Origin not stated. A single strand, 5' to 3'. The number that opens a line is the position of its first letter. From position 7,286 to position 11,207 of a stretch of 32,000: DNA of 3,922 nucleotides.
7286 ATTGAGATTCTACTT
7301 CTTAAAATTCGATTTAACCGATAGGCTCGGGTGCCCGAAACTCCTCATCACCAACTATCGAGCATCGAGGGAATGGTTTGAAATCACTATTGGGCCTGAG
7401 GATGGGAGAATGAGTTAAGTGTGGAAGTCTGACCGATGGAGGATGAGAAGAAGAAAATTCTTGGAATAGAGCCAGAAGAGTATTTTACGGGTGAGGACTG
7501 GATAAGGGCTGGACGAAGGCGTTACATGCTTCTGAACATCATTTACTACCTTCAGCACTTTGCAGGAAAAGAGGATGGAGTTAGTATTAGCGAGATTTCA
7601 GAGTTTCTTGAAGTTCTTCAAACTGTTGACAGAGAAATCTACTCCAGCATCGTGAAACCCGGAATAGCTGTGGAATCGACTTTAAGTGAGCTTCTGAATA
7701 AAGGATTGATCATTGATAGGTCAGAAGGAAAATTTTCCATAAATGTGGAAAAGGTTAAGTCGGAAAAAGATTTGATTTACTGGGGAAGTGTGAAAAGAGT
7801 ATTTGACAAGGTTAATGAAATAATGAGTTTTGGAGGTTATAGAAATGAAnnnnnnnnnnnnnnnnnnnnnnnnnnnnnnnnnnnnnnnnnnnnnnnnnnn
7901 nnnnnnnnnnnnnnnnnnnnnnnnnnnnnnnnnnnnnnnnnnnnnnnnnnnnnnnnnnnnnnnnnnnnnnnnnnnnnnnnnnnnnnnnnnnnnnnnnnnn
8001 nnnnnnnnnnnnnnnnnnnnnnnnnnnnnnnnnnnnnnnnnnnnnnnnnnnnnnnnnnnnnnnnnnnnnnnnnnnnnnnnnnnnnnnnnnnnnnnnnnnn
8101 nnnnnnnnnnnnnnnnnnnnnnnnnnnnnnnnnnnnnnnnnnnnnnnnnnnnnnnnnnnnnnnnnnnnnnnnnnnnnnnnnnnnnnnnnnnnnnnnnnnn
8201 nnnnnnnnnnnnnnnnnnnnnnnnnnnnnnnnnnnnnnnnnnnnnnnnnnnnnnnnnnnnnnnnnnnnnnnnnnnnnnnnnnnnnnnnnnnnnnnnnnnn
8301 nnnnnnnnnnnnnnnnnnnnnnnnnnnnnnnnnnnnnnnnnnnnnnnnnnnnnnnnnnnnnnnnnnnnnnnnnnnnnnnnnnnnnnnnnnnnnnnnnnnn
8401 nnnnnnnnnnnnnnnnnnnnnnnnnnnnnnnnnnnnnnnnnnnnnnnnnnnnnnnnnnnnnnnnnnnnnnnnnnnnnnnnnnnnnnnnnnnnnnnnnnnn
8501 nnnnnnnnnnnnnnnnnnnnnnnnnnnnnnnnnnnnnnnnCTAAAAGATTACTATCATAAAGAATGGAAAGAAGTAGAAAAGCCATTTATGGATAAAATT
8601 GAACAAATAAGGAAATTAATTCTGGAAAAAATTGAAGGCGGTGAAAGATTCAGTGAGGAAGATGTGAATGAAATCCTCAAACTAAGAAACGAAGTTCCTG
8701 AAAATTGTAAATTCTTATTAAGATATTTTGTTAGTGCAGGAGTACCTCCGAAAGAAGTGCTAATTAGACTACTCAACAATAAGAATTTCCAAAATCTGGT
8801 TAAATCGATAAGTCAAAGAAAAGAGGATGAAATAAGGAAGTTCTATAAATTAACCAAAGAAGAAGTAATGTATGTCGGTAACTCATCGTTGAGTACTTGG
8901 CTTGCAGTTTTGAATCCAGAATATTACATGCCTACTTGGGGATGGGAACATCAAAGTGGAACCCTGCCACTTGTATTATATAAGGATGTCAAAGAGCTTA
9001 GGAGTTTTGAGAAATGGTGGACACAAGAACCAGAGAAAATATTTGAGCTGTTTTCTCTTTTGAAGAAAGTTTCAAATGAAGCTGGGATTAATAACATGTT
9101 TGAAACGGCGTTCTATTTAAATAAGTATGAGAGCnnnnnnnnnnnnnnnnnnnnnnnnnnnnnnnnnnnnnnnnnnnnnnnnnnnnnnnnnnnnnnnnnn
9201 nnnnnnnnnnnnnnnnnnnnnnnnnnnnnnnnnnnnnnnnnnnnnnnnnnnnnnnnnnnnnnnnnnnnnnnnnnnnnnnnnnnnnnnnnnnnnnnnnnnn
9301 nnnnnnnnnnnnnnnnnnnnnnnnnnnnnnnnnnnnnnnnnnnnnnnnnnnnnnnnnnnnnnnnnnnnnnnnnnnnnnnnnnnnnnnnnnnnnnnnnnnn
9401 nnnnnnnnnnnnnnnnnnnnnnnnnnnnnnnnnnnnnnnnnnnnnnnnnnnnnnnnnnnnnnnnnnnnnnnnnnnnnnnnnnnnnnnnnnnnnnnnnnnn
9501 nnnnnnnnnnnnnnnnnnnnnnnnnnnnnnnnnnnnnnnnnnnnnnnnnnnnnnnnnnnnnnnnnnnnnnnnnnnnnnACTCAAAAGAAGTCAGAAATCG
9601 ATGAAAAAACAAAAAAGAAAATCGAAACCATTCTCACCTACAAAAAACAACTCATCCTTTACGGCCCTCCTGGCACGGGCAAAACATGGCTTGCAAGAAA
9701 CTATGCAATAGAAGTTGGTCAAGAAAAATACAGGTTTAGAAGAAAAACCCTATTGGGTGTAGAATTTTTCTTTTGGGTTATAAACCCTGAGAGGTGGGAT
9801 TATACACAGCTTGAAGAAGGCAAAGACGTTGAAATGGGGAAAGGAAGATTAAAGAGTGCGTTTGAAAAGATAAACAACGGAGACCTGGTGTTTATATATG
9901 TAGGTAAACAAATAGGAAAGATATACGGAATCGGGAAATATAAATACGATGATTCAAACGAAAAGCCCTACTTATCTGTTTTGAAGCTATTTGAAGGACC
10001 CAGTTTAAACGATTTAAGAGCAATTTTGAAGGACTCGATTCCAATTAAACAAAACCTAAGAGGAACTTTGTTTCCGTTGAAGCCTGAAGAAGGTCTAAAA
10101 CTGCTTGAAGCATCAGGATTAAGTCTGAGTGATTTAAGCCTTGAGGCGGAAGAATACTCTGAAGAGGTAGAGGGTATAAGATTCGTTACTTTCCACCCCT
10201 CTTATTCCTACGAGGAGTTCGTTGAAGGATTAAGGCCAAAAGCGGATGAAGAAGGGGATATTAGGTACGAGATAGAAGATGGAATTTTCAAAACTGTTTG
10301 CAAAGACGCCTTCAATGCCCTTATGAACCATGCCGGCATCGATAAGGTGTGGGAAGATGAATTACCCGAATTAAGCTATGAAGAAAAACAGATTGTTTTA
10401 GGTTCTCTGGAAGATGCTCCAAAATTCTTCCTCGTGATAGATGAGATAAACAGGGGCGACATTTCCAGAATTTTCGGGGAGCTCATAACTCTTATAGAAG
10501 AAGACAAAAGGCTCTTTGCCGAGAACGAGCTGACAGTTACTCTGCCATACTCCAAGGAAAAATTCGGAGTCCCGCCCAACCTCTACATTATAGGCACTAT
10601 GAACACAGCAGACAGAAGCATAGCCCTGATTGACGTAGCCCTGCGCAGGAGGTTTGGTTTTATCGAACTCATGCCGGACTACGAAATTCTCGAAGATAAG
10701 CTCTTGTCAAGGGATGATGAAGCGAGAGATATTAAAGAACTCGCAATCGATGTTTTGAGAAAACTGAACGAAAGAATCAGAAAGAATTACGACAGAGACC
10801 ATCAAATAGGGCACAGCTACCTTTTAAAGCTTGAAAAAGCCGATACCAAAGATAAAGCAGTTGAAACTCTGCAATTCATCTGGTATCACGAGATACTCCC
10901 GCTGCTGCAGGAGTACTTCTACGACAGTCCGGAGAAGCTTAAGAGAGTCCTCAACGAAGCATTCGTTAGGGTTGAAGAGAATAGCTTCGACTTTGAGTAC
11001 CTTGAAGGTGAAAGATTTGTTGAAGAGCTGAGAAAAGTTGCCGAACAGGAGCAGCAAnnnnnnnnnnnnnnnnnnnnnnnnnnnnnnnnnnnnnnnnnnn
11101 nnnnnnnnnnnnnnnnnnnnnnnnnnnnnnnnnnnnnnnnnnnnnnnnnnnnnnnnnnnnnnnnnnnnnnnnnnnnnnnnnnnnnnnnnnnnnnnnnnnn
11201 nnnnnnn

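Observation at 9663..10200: EVE-like domain apparently inserted inside the AAA+ GTPase core, separating Walker A from the rest of the motor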

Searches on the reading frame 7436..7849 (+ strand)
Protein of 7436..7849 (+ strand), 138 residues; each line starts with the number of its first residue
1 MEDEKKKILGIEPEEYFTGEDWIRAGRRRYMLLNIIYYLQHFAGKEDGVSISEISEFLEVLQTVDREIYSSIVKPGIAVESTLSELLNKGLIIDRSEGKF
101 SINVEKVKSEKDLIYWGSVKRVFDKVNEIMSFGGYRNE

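Call 4: search_protein_families(library=pfam, proteins=[window:7436-7849:+], max_evalue=0.1)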
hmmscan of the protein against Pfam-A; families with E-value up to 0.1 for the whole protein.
window:7436-7849:+ (138 aa): 1 family
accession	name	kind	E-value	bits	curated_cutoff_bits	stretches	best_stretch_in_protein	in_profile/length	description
PF18689.6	PriX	-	0.054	14.2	25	0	23-75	12-62/95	Primase X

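Call 20: search_protein_families(library=padloc, proteins=[window:7436-7849:+], max_evalue=0.01)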
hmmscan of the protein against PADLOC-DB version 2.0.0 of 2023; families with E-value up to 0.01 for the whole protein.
window:7436-7849:+ (138 aa): 1 family
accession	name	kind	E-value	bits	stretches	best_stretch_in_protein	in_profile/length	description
PDLC02878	DpdH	-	0.0097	11.9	0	47-117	307-373/1015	DpdH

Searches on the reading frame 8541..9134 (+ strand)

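Call 6: search_protein_families(library=pfam, proteins=[window:8541-9134:+], max_evalue=10)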
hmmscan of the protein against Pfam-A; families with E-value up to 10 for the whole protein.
window:8541-9134:+ (198 aa): 2 families
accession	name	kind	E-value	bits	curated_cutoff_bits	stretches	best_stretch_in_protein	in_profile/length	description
PF09860.14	DUF2087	-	0.0053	17.3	22.4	1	25-67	17-56/69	Uncharacterized protein conserved in bacteria (DUF2087)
PF09949.15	APP1_cat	-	0.038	14.4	27.1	1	57-116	67-129/154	Phosphatidate phosphatase APP1, catalytic domain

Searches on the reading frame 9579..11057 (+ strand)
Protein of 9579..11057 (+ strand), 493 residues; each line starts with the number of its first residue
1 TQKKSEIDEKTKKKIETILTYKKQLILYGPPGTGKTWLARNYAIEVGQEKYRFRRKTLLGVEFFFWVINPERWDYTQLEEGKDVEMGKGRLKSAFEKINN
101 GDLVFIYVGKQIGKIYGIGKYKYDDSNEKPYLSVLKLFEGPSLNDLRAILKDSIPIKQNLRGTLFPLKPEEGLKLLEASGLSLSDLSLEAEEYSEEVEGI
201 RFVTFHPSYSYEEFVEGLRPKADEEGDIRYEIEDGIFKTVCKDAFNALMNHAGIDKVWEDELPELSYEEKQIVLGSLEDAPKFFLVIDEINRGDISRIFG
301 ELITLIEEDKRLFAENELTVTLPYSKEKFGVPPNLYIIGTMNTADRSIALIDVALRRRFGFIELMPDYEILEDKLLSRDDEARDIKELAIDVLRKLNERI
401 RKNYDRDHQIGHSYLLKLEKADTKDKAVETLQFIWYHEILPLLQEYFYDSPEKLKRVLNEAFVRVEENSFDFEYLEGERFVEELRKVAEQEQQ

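Call 37: predict_structure(alignment_id=A2)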
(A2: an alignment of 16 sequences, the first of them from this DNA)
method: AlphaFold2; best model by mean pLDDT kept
length: 493 residues; sequences in the alignment: 16
mean_pLDDT: 84.5   pTM: 0.71
mean pLDDT of the five models: 84.5, 84.3, 83.9, 83.8, 83.3
residues with pLDDT >= 90: 198; 70-90: 244; 50-70: 43; < 50: 8
segments of 3 or more residues with pLDDT < 50: 1-3, 111-113
pLDDT, mean of each block of 10 residues (from residue 1): 63 93 93 92 86 66 84 82 72 69 80 66 79 83 77 75 81 83 77 77 86 86 86 90 94 88 92 93 93 77 85 93 90 96 67 75 92 90 96 94 91 93 96 95 90 86 82 91 89 43
secondary structure, 60 per line:
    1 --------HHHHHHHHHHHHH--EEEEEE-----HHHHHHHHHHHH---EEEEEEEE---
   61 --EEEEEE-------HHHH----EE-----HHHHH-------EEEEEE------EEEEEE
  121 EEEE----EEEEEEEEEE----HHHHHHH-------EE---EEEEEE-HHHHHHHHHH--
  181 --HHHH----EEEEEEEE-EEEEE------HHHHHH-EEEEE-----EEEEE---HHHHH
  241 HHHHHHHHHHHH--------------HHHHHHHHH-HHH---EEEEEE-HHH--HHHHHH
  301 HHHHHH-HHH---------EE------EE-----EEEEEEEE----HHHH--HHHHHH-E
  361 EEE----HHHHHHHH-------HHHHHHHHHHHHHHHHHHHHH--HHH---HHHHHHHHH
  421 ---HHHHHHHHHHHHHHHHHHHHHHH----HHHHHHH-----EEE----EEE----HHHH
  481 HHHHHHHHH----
elements in order: H9-21 E24-29 H35-46 E50-57 E63-68 H76-79 H91-95 E103-108 E115-124 E129-138 H143-149 E162-167 H169-178 H183-186 E191-198 E200-204 H211-216 E218-222 E228-232 H236-252 H267-275 E283-288 H295-306 E335-342 H347-350 H353-358 E360-363 H368-375 H383-403 H412-420 H424-446 H451-457 E463-465 E470-472 H477-489

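Call 40: fold_search(model_id=the predicted structure, library=pdb)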
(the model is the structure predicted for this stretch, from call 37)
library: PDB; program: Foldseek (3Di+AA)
matches with E <= 10: 1132; with E <= 0.001: 70
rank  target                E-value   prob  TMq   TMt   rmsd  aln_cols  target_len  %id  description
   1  6ut5_A                4.9e-28  1.00  0.53  0.66   8.0       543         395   31  Cryo-EM structure of the Thermococcus gammatolerans McrBC complex (released 2020-10-21)
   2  6ut4_A                9.8e-28  1.00  0.51  0.64  12.1       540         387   32  Cryo-EM structure of the asymmetric AAA+ domain hexamer from Thermococcus gammatolerans McrB (released 2020-10-21)
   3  6ut5_C                2.0e-27  1.00  0.53  0.65   8.9       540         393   31  Cryo-EM structure of the Thermococcus gammatolerans McrBC complex (released 2020-10-21)
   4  6ut4_D                1.3e-26  1.00  0.51  0.65   9.9       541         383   30  Cryo-EM structure of the asymmetric AAA+ domain hexamer from Thermococcus gammatolerans McrB (released 2020-10-21)
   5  6ut7_B                1.6e-26  1.00  0.50  0.62  10.8       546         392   31  Fitted model for the tetradecameric assembly of Thermococcus gammatolerans McrB AAA+ hexamers with bound McrC (released 2020-10-21)
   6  6ut4_F                1.8e-26  1.00  0.54  0.67  10.6       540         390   31  Cryo-EM structure of the asymmetric AAA+ domain hexamer from Thermococcus gammatolerans McrB (released 2020-10-21)
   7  6ut7_D                1.9e-26  1.00  0.52  0.64   8.3       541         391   31  Fitted model for the tetradecameric assembly of Thermococcus gammatolerans McrB AAA+ hexamers with bound McrC (released 2020-10-21)
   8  6ut4_C                5.9e-26  1.00  0.51  0.64   9.8       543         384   31  Cryo-EM structure of the asymmetric AAA+ domain hexamer from Thermococcus gammatolerans McrB (released 2020-10-21)
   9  6ut4_E                1.2e-25  1.00  0.51  0.64  10.0       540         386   31  Cryo-EM structure of the asymmetric AAA+ domain hexamer from Thermococcus gammatolerans McrB (released 2020-10-21)
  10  6ut4_B                1.6e-25  1.00  0.51  0.64   9.1       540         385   31  Cryo-EM structure of the asymmetric AAA+ domain hexamer from Thermococcus gammatolerans McrB (released 2020-10-21)
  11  6ut3_C                2.4e-25  1.00  0.50  0.64  10.9       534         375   32  X-ray structure of Thermococcus gammatolerans McrB AAA+ domain hexamer in P21 symmetry (released 2020-10-21)
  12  6ut3_D                1.0e-24  1.00  0.48  0.61  10.9       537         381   32  X-ray structure of Thermococcus gammatolerans McrB AAA+ domain hexamer in P21 symmetry (released 2020-10-21)
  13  6ut3_E                3.4e-24  1.00  0.49  0.62  12.1       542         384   32  X-ray structure of Thermococcus gammatolerans McrB AAA+ domain hexamer in P21 symmetry (released 2020-10-21)
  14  6ut3_B                1.4e-23  1.00  0.39  0.52   8.4       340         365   43  X-ray structure of Thermococcus gammatolerans McrB AAA+ domain hexamer in P21 symmetry (released 2020-10-21)
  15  6hz4_A                7.3e-18  1.00  0.38  0.62   4.0       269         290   35  Structure of McrBC without DNA binding domains (one half of the full complex) (released 2019-07-24)
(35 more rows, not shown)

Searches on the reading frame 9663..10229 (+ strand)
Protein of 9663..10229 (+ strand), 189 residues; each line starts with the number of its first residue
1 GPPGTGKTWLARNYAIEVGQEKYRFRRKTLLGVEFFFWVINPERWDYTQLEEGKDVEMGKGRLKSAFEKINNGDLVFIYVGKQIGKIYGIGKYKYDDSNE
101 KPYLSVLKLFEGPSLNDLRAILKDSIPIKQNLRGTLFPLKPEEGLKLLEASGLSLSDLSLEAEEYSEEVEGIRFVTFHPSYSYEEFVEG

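Call 50: find_related_loci(query=A4, collection=genome_contigs, flank=6000)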
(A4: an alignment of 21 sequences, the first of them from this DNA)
Query A4 (189 aa) in genome_contigs; peptide patterns used: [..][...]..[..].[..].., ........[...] (x = any residue, [..] = any of these).
600 stretches matched a pattern (row limit reached: there are more); 35 encode a relative of the query (tblastn E <= 1e-3); 35 distinct loci.
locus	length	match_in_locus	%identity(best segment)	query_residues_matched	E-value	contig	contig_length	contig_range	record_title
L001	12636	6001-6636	31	1-189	3e-22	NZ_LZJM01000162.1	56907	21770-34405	Mycobacterium sp. E342 contig_244, whole genome shotgun sequence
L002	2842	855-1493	30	1-189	5e-19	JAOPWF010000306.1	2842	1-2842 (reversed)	MAG: Mycobacterium sp. isolate RYN_167 scaffold_453623, whole genome shotgun sequence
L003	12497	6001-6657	31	1-189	7e-17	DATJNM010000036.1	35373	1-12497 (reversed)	MAG TPA_asm: Candidatus Sulfopaludibacter sp. isolate SMAG_U14861 k141_785638, whole genome shotgun sequence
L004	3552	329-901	26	1-189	3e-13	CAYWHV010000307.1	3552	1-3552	MAG TPA_asm: uncultured Methanospirillum sp. isolate SRP263991_co6_183 genome assembly, contig: NODE_48652_length_3552_c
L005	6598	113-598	30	37-189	5e-13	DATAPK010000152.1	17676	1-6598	MAG TPA_asm: Tepidisphaeraceae bacterium isolate SMAG_U5439 k141_5820626, whole genome shotgun sequence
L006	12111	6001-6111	58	152-189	1e-6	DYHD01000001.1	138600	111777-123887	MAG TPA_asm: Thermodesulfovibrio yellowstonii isolate BE2012_37_10 Afr_mines_BE2012_59_length_138600_cov_4_136165, whole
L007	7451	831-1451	25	1-189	2e-6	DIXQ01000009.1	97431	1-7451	MAG TPA_asm: Spirochaetaceae bacterium UBA6076 UBA6076_contig_450, whole genome shotgun sequence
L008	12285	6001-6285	31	99-189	4e-6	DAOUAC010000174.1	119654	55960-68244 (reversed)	MAG TPA_asm: Anaerolineaceae bacterium isolate H61_600 k121_437215, whole genome shotgun sequence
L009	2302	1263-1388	50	154-189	4e-6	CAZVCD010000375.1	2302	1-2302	MAG TPA_asm: uncultured Victivallales bacterium isolate binchicken_co49_16 genome assembly, contig: NODE_23809_length_23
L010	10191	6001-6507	28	1-189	8e-6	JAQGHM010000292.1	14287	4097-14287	MAG: Phycisphaerales bacterium isolate RYN_433 scaffold_910384, whole genome shotgun sequence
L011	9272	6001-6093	52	159-189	1e-5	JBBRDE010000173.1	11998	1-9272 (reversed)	MAG: Cytophagales bacterium isolate Co_metawrap_2438 Cmw_2438_k141_21390503_length_11998_cov_9.0000, whole genome shotgu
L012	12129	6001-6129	100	1-189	1e-5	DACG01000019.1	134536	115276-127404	MAG TPA_asm: Geoglobus sp. UBA235 UBA235_contig_14, whole genome shotgun sequence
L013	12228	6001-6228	35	121-189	2e-5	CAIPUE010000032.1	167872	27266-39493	uncultured bacterium isolate Kiruna2_bin-1131 genome assembly, contig: bin-1131:32/60, whole genome shotgun sequence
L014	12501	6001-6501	24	1-189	2e-5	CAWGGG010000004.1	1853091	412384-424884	MAG: uncultured Bacteroidales bacterium isolate MFD02979.bin.1.62 genome assembly, contig: contig_57538, whole genome sh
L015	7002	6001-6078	67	163-189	2e-5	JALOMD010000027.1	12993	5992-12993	MAG: Cytophagales bacterium isolate Prado042 scaffold_9821, whole genome shotgun sequence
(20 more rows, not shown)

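Call 52: search_protein_families(library=pfam, proteins=[L001:4639-7326:+, L004:2-1762:+, L007:27-2279:+, L014:4483-7275:+, L001:7326-8669:+, L004:1737-3080:+, L007:2251-3543:+, L014:7271-8521:+], max_evalue=0.01)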
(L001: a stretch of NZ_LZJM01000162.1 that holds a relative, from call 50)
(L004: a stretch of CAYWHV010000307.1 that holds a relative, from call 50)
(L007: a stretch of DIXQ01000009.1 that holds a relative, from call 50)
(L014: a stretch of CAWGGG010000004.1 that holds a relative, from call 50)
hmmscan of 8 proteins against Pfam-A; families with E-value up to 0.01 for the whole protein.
L001:4639-7326:+ (896 aa): 7 families
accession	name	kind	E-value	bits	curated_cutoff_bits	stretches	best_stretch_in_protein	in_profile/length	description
PF07728.20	AAA_5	-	4.5e-16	59.5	22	1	648-772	27-139/139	AAA domain (dynein-related subfamily)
PF00004.35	AAA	-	1.8e-06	28.9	21.2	0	451-469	1-19/131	ATPase family associated with various cellular activities (AAA)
PF01878.24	EVE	-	1.5e-05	25.5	23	1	509-575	2-72/145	EVE domain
PF20720.3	nSTAND3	-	5.9e-05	23.3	27.2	1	436-476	5-45/155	Novel STAND NTPase 3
PF13401.12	AAA_22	-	0.00013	22.7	27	1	447-506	4-33/130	AAA domain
PF13191.12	AAA_16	-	0.0012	19.8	32.6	1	439-469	10-45/167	AAA ATPase domain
PF25199.1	nSTAND_NTPase5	-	0.003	17.8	34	1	437-513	28-102/145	Novel STAND NTPase 5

L004:2-1762:+ (587 aa): 6 families
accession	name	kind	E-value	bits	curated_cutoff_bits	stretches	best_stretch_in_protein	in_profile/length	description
PF07728.20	AAA_5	-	1.2e-11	45.2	22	1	360-443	65-139/139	AAA domain (dynein-related subfamily)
PF00004.35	AAA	-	1.1e-05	26.3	21.2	1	106-140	1-35/131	ATPase family associated with various cellular activities (AAA)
PF13401.12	AAA_22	-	0.00095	19.9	27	1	102-139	4-44/130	AAA domain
PF13191.12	AAA_16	-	0.0027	18.6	32.6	0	102-147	23-73/167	AAA ATPase domain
PF12775.13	AAA_7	-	0.0039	17.2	25.8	1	98-136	28-66/181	P-loop containing dynein motor region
PF20720.3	nSTAND3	-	0.0049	17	27.2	1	96-136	10-50/155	Novel STAND NTPase 3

L007:27-2279:+ (751 aa): 5 families
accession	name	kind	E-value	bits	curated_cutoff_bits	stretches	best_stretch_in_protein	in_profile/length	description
PF07728.20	AAA_5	-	3e-13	50.4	22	1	497-617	53-139/139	AAA domain (dynein-related subfamily)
PF00004.35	AAA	-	1.5e-06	29.1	21.2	0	265-287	1-23/131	ATPase family associated with various cellular activities (AAA)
PF13191.12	AAA_16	-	0.0014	19.6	32.6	0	260-303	21-63/167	AAA ATPase domain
PF13245.12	AAA_19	-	0.0028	18.3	25.1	0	260-290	9-39/134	AAA domain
PF04851.21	ResIII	-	0.0028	18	22.5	0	258-290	20-51/164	Type III restriction enzyme, res subunit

L014:4483-7275:+ (931 aa): 2 families
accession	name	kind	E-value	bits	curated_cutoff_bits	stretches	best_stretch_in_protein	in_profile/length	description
PF07728.20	AAA_5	-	1e-12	48.7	22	1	653-791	25-139/139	AAA domain (dynein-related subfamily)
PF00004.35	AAA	-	0.00012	22.9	21.2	0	504-515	2-13/131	ATPase family associated with various cellular activities (AAA)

L001:7326-8669:+ (448 aa): 1 family
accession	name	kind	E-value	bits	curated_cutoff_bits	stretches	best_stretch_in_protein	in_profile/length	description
PF10117.15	McrBC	-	3.3e-49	168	23.9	1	55-375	2-318/318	McrBC 5-methylcytosine restriction system component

L004:1737-3080:+ (448 aa): 1 family
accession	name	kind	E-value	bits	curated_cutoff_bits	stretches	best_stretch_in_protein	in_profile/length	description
PF10117.15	McrBC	-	8.5e-65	219.2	23.9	1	57-375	2-318/318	McrBC 5-methylcytosine restriction system component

L007:2251-3543:+ (431 aa): 1 family
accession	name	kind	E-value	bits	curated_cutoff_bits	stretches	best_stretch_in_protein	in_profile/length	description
PF10117.15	McrBC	-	1.4e-63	215.3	23.9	1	53-369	3-318/318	McrBC 5-methylcytosine restriction system component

L014:7271-8521:+ (417 aa): 1 family
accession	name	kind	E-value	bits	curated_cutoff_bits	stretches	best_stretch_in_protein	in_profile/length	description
PF10117.15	McrBC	-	3.5e-63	213.9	23.9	1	51-364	1-318/318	McrBC 5-methylcytosine restriction system component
